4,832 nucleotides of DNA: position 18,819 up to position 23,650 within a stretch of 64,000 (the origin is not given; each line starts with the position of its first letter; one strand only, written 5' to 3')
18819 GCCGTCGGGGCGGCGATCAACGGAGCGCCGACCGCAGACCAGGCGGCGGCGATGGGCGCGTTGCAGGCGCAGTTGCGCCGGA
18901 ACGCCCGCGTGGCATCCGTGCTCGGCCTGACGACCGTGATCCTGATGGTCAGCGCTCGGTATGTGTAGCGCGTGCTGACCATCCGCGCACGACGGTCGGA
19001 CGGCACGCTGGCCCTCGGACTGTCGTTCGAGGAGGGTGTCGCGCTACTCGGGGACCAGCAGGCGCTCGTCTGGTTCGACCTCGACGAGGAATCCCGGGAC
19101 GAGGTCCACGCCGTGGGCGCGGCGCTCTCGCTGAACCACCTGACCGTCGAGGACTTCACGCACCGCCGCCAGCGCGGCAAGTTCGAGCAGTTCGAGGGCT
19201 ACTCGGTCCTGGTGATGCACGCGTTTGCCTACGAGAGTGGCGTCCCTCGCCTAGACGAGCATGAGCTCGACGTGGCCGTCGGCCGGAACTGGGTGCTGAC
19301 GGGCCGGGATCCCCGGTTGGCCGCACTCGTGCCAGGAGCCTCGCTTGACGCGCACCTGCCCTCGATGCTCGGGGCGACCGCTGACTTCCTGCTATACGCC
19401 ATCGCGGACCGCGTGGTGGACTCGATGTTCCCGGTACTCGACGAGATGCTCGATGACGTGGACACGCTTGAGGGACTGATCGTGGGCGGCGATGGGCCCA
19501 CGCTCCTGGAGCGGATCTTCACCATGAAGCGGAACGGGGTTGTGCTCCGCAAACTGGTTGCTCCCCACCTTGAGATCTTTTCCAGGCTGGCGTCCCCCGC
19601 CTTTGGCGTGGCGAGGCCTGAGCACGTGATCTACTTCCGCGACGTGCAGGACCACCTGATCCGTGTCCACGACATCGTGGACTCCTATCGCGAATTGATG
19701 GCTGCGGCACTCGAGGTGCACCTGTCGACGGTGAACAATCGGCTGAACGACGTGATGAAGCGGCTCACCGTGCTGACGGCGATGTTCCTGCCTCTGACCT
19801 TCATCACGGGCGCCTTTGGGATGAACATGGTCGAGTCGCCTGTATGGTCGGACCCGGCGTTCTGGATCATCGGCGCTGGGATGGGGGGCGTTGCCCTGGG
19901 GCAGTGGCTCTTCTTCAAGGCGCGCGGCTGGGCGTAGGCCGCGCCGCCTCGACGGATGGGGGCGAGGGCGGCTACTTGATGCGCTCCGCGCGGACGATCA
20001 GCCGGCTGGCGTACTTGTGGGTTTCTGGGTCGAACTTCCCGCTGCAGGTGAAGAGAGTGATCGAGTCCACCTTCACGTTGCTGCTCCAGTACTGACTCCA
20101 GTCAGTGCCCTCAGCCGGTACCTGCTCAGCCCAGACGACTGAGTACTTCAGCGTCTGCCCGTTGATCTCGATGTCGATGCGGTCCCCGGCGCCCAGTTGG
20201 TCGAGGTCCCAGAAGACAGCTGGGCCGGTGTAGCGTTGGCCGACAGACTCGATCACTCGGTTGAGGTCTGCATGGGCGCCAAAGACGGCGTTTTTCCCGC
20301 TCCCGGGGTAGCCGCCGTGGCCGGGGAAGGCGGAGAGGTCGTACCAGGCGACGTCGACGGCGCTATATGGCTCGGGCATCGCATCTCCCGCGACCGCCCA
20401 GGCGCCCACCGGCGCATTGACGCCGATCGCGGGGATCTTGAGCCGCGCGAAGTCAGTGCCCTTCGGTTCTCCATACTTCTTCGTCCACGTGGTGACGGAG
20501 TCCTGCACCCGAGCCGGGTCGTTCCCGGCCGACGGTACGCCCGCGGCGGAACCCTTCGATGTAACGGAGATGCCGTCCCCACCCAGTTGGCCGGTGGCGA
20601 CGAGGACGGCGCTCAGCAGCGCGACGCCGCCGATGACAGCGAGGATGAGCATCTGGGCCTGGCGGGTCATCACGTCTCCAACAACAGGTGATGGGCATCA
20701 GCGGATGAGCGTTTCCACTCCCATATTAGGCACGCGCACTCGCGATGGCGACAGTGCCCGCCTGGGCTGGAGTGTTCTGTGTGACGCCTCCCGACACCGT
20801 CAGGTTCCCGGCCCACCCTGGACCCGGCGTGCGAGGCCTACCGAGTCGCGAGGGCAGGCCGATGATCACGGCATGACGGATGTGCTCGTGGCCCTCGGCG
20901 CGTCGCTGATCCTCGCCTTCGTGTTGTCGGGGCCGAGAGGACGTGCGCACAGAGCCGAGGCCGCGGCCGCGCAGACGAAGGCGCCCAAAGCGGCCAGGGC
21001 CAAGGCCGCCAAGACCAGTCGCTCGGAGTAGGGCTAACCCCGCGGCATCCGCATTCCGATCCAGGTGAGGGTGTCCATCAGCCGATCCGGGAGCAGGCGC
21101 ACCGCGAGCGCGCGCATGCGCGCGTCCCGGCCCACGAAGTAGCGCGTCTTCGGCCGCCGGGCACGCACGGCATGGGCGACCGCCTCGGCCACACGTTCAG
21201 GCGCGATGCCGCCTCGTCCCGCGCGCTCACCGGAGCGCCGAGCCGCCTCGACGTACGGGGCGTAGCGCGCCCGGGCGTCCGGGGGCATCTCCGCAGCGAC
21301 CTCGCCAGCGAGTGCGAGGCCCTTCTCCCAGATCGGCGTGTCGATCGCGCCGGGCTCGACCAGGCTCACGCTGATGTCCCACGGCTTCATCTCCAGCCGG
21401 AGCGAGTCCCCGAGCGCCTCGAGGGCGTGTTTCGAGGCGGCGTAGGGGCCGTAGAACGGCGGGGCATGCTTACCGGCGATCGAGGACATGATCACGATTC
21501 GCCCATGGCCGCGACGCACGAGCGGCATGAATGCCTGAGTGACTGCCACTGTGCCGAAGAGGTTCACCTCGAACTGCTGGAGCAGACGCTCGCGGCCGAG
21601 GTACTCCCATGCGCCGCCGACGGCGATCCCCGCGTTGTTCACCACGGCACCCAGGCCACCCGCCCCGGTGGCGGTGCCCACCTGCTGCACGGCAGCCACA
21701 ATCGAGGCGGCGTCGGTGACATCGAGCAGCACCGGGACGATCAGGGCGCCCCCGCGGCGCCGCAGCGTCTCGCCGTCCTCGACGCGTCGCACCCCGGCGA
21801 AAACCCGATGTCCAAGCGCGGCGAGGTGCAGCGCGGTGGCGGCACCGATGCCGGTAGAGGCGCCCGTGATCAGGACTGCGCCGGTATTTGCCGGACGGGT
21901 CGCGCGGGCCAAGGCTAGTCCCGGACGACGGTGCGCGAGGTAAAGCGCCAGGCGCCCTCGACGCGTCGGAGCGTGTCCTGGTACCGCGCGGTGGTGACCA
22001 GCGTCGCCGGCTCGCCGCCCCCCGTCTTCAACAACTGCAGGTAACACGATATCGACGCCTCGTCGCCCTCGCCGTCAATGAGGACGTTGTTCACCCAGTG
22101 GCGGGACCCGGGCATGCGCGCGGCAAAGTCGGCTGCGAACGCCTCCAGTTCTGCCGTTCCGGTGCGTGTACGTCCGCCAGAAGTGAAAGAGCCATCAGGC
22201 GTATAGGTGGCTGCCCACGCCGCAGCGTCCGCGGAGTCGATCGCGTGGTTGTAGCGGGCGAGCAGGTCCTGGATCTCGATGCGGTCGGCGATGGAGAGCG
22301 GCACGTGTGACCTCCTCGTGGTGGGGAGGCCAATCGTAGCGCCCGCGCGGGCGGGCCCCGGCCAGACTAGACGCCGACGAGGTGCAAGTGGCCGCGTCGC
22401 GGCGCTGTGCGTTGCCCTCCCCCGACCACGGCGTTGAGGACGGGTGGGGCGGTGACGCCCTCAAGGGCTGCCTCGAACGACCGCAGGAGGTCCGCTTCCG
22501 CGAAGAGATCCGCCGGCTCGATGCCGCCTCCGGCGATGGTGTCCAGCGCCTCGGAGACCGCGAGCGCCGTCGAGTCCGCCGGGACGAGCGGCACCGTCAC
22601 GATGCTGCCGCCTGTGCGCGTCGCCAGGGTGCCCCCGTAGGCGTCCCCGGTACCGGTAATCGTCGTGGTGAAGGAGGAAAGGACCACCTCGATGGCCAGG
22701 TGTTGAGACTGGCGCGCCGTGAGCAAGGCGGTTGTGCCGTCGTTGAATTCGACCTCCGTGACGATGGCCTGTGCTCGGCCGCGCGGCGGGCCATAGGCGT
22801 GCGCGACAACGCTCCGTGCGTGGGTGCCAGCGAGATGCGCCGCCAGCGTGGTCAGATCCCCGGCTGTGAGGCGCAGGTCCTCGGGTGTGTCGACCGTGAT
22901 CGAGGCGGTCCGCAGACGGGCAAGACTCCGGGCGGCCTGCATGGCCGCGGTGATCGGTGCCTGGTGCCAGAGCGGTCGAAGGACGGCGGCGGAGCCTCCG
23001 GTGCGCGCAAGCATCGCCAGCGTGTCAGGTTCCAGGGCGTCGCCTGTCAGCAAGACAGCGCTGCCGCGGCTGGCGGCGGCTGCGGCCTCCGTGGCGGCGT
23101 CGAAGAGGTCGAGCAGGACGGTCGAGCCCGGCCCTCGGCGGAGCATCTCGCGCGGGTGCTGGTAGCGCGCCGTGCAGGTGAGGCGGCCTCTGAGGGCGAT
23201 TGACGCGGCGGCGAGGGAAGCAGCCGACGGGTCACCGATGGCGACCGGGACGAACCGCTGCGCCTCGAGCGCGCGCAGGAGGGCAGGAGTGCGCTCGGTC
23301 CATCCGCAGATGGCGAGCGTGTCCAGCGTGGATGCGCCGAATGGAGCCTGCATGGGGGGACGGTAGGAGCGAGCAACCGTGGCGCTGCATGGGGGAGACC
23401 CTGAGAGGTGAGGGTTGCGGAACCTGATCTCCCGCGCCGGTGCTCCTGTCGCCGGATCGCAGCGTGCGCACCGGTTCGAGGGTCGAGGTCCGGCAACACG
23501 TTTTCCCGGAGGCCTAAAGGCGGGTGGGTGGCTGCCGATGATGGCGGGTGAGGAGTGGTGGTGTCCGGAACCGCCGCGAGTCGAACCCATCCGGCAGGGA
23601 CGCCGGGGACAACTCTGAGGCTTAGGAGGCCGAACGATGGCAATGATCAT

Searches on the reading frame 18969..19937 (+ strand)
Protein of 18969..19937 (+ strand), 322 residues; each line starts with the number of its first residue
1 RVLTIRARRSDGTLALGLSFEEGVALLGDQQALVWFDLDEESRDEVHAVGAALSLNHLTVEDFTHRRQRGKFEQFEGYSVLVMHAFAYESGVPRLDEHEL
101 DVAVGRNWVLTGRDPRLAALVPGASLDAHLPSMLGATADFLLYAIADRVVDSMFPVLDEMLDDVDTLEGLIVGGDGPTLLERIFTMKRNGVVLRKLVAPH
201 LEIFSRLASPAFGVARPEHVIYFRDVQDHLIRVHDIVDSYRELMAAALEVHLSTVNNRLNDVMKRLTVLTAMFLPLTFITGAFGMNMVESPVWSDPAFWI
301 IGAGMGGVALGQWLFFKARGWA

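Call 5: search_protein_families(library=pfam, proteins=[window:18969-19937:+])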
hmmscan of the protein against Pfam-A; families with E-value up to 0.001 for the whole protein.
window:18969-19937:+ (322 aa): 1 family
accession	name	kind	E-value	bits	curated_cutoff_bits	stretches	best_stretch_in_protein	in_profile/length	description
PF01544.23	CorA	-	1.1e-50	173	27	1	31-317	2-291/292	CorA-like Mg2+ transporter protein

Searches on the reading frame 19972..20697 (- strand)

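Call 5: search_protein_families(library=pfam, proteins=[window:19972-20697:-])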
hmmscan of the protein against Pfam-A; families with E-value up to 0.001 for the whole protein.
window:19972-20697:- (241 aa): 1 family
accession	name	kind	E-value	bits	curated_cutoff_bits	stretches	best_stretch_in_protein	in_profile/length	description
PF04203.18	Sortase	-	4.4e-15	56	26.6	1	86-239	1-124/125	Sortase domain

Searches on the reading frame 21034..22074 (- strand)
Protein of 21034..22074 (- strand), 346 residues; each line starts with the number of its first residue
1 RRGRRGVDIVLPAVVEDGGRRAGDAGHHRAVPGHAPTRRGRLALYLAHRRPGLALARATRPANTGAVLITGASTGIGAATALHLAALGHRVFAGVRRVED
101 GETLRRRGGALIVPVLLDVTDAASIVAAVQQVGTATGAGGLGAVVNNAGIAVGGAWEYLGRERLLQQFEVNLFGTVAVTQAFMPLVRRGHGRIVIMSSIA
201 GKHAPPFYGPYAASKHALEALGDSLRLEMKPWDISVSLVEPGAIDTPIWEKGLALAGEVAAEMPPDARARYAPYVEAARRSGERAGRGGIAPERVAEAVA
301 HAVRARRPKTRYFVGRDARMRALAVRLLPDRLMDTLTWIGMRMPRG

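Call 5: search_protein_families(library=pfam, proteins=[window:21034-22074:-])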
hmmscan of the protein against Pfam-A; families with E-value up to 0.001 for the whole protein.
window:21034-22074:- (346 aa): 6 families
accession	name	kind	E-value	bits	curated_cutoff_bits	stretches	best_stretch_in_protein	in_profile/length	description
PF00106.31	adh_short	-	7.7e-43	146.7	26.6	1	66-250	2-188/195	short chain dehydrogenase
PF13561.12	adh_short_C2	-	2e-31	109.9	27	1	71-251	1-183/236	Enoyl-(Acyl carrier protein) reductase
PF08659.16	KR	-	1.1e-09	38.9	22.6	1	65-225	1-163/180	KR domain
PF08643.16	DUF1776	-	4.1e-07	30.1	25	1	159-332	111-292/294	Fungal family of unknown function (DUF1776)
PF01370.27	Epimerase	-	4.6e-06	26.7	20.9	1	67-224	1-155/240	NAD dependent epimerase/dehydratase family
PF23441.1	SDR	-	0.0005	20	27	0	170-261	121-211/258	SDR-like rossmann domain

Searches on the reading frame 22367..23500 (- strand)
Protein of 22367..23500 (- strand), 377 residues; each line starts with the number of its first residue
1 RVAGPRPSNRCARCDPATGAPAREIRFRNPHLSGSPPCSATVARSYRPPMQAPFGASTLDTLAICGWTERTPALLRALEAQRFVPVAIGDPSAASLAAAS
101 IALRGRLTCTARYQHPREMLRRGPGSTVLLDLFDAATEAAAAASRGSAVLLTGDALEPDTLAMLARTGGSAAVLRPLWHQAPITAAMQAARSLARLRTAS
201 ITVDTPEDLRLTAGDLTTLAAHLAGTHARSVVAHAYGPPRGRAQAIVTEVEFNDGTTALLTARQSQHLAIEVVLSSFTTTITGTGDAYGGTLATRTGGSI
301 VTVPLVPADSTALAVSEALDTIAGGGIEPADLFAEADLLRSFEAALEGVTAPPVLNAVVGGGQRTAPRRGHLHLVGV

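Call 5: search_protein_families(library=pfam, proteins=[window:22367-23500:-])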
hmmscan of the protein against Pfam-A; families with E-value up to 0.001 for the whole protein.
window:22367-23500:- (377 aa): 0 families

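Call 31: search_protein_families(library=pfam, max_evalue=1, proteins=[window:22367-23353:-])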
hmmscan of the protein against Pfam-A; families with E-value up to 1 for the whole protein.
window:22367-23353:- (328 aa): 1 family
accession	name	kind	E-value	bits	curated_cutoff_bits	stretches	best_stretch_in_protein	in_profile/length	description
PF11921.14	DUF3439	-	0.082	13.3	27.1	1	227-261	49-83/122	Domain of unknown function (DUF3439)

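Call 74: search_solved_structures(query=window:22367-23353:-, max_evalue=1)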
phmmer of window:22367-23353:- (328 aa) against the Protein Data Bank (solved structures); distinct sequences matched with E-value up to 1: 0.

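Call 75: search_protein_families(library=ncbifam, max_evalue=0.01, proteins=[window:22367-23353:-])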
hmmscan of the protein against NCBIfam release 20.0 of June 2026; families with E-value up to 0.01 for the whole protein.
window:22367-23353:- (328 aa): 0 families
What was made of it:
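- Tried and rejected: It has no DNA-binding signature and no PDB, Pfam or NCBIfam match (calls 31, 74, 75).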
